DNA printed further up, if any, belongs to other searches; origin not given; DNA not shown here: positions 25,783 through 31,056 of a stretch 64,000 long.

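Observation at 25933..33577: Flotillin and NfeD/YqiJ pair followed closely by a 1657-aa protein with an AAA_5 NTPase: candidate undescribed membrane-scaffold-associated system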

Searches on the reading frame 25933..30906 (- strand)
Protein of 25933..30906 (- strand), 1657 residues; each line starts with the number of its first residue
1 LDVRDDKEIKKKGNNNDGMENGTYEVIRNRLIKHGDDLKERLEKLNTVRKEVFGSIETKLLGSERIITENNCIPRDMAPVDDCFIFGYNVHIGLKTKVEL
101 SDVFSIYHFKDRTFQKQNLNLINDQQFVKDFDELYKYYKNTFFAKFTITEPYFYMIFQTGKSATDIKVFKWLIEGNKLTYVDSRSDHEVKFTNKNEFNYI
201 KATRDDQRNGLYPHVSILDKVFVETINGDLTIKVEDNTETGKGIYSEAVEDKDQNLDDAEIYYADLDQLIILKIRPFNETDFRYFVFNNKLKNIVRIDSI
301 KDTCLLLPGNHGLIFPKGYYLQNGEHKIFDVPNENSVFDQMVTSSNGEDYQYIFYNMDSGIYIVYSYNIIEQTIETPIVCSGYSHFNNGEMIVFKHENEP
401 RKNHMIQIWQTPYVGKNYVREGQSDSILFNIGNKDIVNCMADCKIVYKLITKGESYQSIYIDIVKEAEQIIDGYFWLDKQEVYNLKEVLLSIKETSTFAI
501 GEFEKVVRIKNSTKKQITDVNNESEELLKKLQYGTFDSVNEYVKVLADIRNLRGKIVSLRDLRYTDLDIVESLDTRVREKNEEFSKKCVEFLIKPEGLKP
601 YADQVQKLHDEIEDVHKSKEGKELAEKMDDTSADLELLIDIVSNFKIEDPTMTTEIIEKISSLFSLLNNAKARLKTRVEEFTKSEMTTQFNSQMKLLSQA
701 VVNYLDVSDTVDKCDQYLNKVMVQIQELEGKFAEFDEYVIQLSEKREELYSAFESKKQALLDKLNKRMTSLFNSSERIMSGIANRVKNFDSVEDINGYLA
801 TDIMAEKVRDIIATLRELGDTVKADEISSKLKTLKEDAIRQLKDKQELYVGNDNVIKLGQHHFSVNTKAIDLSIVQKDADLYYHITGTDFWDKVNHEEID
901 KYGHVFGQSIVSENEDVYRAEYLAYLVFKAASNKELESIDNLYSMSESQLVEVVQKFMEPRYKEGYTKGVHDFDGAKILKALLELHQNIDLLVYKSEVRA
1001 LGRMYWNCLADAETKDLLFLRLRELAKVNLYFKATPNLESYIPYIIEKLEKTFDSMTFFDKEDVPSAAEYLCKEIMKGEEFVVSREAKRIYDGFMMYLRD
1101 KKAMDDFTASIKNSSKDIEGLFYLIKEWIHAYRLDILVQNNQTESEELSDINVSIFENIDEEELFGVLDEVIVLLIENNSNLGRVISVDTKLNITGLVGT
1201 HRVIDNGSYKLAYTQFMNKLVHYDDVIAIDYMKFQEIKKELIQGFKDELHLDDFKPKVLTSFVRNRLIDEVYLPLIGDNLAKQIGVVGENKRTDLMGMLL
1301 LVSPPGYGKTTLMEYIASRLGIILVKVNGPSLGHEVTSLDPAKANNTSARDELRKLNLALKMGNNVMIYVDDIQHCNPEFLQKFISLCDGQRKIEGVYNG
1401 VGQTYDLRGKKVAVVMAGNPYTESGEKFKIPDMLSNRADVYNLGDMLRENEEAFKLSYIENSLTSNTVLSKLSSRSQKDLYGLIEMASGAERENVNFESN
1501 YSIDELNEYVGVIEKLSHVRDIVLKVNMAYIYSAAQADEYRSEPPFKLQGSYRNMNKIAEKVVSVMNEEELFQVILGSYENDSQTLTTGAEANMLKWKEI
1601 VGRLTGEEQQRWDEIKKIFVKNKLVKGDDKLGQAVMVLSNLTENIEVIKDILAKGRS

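Call 4: search_protein_families(library=pfam, proteins=[window:25933-30906:-], max_evalue=0.1)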
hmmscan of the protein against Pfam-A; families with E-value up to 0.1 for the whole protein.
window:25933-30906:- (1657 aa): 7 families
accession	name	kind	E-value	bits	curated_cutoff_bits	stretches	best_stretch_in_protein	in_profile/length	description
PF12458.13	DUF3686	-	3.4e-177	589.9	25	1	37-475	1-448/448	ATPase involved in DNA repair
PF25472.1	DUF7902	-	4.5e-25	88.1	26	1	597-679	2-84/85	Domain of unknown function (DUF7902)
PF00004.35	AAA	-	1e-06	29.7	21.2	1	1299-1419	1-109/131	ATPase family associated with various cellular activities (AAA)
PF13401.12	AAA_22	-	1.7e-06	28.8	27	1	1297-1390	6-110/130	AAA domain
PF07728.20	AAA_5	-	4.3e-05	24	22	1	1299-1424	2-127/139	AAA domain (dynein-related subfamily)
PF05496.18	RuvB_N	-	0.00013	22.2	27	1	1284-1334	21-71/159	Holliday junction DNA helicase RuvB P-loop domain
PF16533.10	SOAR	-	0.00021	21.6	25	0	737-797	38-98/101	STIM1 Orai1-activating region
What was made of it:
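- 28363..29628 (-): Helical rod (residues 427-848) built of spectrin-repeat-like antiparallel helix bundles. It includes DUF7902 (residues 597-679). Call 4.
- On Pfam DUF3686 (PF12458) / NCBI 'DNA repair ATPase' protein family: AAA 29.7 bits (call 4).
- Closest known: MoxR-class AAA+ ATPases. Same: AAA_5 scores just above the Pfam threshold (call 4).
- Closest known: MoxR-class AAA+ ATPases. Different: Sequence similarity is marginal: the classical AAA model PF00004 scores slightly higher than AAA_5 (call 4).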

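Call 5: search_protein_families(library=ncbifam, proteins=[window:25933-30906:-], max_evalue=0.1)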
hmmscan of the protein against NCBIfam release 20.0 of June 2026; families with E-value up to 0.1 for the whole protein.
window:25933-30906:- (1657 aa): 2 families
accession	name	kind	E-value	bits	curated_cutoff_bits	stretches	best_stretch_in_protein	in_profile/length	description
NF000868.0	PRK00080.1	equivalog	5.1e-05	22.3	282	1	1284-1334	39-89/330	Holliday junction branch migration DNA helicase RuvB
TIGR00635.1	ruvB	equivalog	0.00041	19.5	299.05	1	1285-1333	19-67/305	Holliday junction branch migration DNA helicase RuvB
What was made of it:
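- On RuvB / SMC-type DNA repair ATPases: RuvB models score 20-22 bits against cut-offs of 282-299, over about 50 residues (call 5).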

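Call 6: search_protein_families(library=padloc, proteins=[window:25933-30906:-], max_evalue=0.1)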
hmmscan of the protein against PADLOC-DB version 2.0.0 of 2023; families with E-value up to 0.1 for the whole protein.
window:25933-30906:- (1657 aa): 3 families
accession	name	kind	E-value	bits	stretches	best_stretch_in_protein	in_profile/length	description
PDLC04232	IetA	-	3e-05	21.6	1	1298-1327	118-147/330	-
PDLC04140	mad8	-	0.022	12.3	1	1295-1508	26-202/314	mads_8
PDLC00915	TRIP13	-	0.028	11.8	1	1291-1321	58-88/302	TRIP13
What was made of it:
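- PADLOC gives only P-loop-level noise (IetA E = 3e-5 over 30 residues; call 6).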
